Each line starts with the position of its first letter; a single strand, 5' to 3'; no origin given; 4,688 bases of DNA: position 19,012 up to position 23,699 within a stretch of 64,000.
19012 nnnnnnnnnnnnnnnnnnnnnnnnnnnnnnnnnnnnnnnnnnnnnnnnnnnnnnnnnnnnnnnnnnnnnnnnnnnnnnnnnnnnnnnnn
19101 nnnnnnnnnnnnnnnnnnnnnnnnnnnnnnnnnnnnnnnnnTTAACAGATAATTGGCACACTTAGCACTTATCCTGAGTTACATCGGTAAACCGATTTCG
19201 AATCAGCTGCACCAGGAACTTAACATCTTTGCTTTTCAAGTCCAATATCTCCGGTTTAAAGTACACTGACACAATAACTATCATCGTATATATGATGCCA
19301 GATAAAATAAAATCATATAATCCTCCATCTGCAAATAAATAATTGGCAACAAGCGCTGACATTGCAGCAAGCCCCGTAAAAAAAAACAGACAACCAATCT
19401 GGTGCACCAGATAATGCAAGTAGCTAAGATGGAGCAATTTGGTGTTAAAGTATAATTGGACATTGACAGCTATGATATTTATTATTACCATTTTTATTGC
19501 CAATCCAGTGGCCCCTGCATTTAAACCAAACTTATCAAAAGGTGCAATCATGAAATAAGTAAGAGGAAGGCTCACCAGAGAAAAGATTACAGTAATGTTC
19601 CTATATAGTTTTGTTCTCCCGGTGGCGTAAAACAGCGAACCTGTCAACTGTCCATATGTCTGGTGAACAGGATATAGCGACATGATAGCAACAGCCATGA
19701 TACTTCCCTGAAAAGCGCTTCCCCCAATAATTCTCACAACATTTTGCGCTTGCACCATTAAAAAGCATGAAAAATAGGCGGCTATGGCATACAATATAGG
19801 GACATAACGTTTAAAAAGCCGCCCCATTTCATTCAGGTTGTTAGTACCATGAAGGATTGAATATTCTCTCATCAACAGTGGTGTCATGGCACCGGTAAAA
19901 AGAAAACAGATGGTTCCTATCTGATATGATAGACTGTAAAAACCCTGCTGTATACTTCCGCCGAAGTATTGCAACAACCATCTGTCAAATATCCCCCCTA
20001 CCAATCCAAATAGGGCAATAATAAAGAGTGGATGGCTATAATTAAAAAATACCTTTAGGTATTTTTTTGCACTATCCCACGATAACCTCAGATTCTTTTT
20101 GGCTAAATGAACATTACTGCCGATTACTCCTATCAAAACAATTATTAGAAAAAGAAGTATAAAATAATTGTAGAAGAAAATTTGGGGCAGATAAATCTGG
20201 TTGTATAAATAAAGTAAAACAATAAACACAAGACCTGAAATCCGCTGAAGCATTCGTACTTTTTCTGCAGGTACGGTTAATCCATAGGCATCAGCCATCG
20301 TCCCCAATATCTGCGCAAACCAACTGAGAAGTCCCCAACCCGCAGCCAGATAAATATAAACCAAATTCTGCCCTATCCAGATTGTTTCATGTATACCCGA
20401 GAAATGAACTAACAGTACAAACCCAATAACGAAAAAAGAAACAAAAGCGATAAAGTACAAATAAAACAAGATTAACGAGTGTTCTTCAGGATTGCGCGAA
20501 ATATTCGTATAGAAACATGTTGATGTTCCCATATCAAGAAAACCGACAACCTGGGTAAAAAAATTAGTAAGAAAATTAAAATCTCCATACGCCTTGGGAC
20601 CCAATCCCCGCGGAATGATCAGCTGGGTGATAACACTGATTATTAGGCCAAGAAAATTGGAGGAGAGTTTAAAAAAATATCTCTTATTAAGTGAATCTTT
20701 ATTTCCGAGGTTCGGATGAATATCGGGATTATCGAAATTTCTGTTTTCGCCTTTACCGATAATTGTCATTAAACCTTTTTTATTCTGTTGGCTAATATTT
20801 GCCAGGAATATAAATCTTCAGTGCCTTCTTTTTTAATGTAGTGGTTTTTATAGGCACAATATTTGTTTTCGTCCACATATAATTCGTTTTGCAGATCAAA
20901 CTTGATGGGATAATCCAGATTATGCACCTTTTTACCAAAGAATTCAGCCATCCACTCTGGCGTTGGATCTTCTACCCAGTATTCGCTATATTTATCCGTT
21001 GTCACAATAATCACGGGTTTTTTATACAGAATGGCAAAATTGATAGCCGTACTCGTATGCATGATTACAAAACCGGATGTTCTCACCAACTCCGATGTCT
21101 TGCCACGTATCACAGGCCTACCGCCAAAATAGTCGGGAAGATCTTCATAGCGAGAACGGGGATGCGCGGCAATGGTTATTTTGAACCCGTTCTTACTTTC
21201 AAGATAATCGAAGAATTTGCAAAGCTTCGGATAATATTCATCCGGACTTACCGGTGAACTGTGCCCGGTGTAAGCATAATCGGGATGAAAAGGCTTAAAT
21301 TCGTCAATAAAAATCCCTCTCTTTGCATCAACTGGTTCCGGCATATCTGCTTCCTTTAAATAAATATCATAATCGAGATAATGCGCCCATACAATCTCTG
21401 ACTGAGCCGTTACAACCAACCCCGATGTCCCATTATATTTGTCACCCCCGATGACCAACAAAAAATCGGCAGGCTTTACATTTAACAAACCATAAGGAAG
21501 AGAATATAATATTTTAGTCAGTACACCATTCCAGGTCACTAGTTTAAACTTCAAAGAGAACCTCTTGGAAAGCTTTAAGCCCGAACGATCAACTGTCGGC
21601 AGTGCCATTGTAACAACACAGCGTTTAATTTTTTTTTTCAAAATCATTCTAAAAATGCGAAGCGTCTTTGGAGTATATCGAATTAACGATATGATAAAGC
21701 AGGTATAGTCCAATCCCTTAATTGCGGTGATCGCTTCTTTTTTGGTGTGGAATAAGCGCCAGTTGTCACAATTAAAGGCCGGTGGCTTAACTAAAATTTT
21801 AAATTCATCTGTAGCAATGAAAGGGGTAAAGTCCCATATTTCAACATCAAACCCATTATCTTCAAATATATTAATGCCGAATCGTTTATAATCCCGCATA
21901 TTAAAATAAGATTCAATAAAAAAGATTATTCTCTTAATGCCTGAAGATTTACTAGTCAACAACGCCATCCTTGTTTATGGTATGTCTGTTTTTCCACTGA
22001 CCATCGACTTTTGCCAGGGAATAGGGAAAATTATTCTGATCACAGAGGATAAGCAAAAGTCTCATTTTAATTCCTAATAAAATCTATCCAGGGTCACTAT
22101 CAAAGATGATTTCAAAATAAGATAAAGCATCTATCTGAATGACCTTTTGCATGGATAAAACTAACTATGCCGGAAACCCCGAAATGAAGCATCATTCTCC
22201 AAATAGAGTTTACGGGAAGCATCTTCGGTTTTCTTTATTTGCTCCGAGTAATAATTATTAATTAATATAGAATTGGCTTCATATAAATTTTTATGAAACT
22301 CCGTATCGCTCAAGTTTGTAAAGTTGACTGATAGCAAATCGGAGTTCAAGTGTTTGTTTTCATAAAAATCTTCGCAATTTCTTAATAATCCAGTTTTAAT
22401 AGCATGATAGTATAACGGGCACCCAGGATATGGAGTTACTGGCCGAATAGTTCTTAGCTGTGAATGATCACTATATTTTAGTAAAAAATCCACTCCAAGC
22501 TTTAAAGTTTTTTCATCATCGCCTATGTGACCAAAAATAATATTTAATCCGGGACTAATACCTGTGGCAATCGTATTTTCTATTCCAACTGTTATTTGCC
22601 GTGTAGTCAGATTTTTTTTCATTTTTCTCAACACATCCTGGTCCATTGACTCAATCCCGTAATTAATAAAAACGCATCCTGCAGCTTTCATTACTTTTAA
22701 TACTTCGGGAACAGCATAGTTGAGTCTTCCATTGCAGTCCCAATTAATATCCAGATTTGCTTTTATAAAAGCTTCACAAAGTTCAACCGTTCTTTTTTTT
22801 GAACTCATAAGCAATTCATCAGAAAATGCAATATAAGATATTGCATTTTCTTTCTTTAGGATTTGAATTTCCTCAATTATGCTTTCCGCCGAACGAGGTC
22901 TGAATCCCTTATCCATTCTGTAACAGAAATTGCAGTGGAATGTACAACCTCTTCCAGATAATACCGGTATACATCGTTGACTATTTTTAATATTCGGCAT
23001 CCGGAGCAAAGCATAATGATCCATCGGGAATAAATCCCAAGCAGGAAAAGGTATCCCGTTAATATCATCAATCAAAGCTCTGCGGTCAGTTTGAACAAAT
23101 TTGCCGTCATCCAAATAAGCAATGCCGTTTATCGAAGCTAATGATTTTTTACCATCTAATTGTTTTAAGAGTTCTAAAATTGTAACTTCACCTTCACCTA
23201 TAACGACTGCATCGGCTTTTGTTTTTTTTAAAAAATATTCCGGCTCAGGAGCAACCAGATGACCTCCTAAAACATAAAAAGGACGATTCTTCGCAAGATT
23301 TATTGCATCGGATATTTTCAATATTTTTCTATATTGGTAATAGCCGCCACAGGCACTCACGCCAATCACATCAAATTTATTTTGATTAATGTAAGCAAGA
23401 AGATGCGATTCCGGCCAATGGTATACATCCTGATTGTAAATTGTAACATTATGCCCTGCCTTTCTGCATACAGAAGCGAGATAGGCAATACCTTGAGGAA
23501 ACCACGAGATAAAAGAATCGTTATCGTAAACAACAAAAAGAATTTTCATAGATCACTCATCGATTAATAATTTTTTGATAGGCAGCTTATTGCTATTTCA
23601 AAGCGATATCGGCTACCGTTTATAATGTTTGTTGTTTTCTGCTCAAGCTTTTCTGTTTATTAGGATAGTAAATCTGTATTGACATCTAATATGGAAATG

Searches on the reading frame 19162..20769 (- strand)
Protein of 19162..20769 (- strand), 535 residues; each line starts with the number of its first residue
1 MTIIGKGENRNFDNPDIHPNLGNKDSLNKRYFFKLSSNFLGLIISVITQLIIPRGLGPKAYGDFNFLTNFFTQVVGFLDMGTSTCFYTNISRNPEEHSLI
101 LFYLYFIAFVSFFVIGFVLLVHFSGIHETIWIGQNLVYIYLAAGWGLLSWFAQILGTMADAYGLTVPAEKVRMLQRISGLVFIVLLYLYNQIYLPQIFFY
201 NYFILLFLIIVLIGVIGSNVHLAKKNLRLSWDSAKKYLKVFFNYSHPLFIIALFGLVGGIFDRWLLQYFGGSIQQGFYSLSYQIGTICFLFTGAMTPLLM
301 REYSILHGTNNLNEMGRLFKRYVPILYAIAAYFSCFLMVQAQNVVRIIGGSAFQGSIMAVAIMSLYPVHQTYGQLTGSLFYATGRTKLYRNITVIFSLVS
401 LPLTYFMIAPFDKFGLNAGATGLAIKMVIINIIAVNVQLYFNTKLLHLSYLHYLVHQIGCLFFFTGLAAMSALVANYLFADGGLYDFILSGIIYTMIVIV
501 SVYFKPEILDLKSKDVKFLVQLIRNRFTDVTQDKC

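Call 9: search_protein_families(library=ncbifam, proteins=[window:19162-20769:-], max_evalue=0.00001)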
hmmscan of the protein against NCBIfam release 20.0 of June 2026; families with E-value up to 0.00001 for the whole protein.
window:19162-20769:- (535 aa): 1 family
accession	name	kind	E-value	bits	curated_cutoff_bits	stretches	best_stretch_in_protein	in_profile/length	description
NF041871.1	Wzx_EPS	equivalog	2.6e-09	36.3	800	1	43-437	18-400/492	exopolysaccharide biosynthesis flippase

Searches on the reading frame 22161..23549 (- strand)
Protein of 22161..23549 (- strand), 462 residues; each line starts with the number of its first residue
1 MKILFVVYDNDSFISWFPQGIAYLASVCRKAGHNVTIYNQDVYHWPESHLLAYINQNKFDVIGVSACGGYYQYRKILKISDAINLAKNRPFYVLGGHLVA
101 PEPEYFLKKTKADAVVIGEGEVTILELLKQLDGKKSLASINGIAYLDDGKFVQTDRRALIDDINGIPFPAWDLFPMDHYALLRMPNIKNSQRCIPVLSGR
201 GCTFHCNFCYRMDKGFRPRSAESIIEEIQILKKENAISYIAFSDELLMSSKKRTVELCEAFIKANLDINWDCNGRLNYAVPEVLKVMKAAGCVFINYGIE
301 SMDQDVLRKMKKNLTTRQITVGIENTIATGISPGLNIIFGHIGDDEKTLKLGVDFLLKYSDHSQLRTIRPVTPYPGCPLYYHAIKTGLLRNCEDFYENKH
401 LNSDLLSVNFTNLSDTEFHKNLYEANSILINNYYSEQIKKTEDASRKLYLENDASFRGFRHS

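Call 9: search_protein_families(library=ncbifam, proteins=[window:22161-23549:-], max_evalue=0.00001)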
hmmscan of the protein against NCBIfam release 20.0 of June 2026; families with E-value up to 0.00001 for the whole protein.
window:22161-23549:- (462 aa): 19 families
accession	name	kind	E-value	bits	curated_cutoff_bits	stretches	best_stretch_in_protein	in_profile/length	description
TIGR02026.1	BchE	equivalog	4e-37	128.2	481.35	1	15-383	19-387/497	magnesium-protoporphyrin IX monomethyl ester anaerobic oxidative cyclase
TIGR03471.1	HpnJ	equivalog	7.4e-36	124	577.6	1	77-422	85-425/472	hopanoid biosynthesis associated radical SAM protein HpnJ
TIGR04479.1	bcpD_PhpK_rSAM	subfamily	1.9e-32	112.3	600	1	19-357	73-407/504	PhpK family radical SAM P-methyltransferase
TIGR04072.2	rSAM_ladder_B12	equivalog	2.6e-32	112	360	2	192-408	179-397/443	lipid biosynthesis B12-binding/radical SAM protein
NF038361.1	rSAM_Sden_1168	equivalog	1.6e-28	99.6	575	1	46-389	128-479/560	Sden_1168 family B12-binding radical SAM P-methyltransferase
NF050148.1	rSAM_ApyD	equivalog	1.1e-27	96.7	750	1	20-382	27-392/645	RiPP biosynthesis radical SAM protein ApyD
TIGR04014.1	B12_SAM_MJ_0865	equivalog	3.6e-24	85.3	360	1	23-359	16-336/434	methyl-coenzyme M reductase glutamine C-methyltransferase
TIGR04367.1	HpnR_B12_rSAM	equivalog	1.2e-23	83.4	650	1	13-435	17-418/490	hopanoid C-3 methylase HpnR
TIGR03975.1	rSAM_ocin_1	subfamily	5.8e-23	81.2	281.85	1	52-344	122-415/606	RiPP maturation radical SAM C-methyltransferase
TIGR04385.1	B12_rSAM_cofa1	equivalog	9.1e-23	81.2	450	1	17-363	19-369/438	B12 lower ligand biosynthesis radical SAM protein BzaD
TIGR04295.1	B12_rSAM_oligo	hypoth_equivalog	6.9e-22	77.7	400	1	18-323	25-327/422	TIGR04295 family B12-binding domain-containing radical SAM protein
NF033070.1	rSAM_AprD4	equivalog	1.7e-21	76.7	500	1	159-397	166-404/456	AprD4 family radical SAM diol-dehydratase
TIGR04013.1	B12_SAM_MJ_1487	hypoth_equivalog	1.4e-18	66.9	251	1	77-235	57-196/382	TIGR04013 family B12-binding domain/radical SAM domain-containing protein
NF033712.0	B12_rSAM_KedN5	subfamily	3.6e-16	58.5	700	1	35-236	39-241/624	KedN5 family methylcobalamin-dependent radical SAM C-methyltransferase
NF040542.1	rSAM_RCCLKC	equivalog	4.2e-13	49.3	450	1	107-332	95-323/423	arsinothricin biosynthesis radical SAM protein ArsL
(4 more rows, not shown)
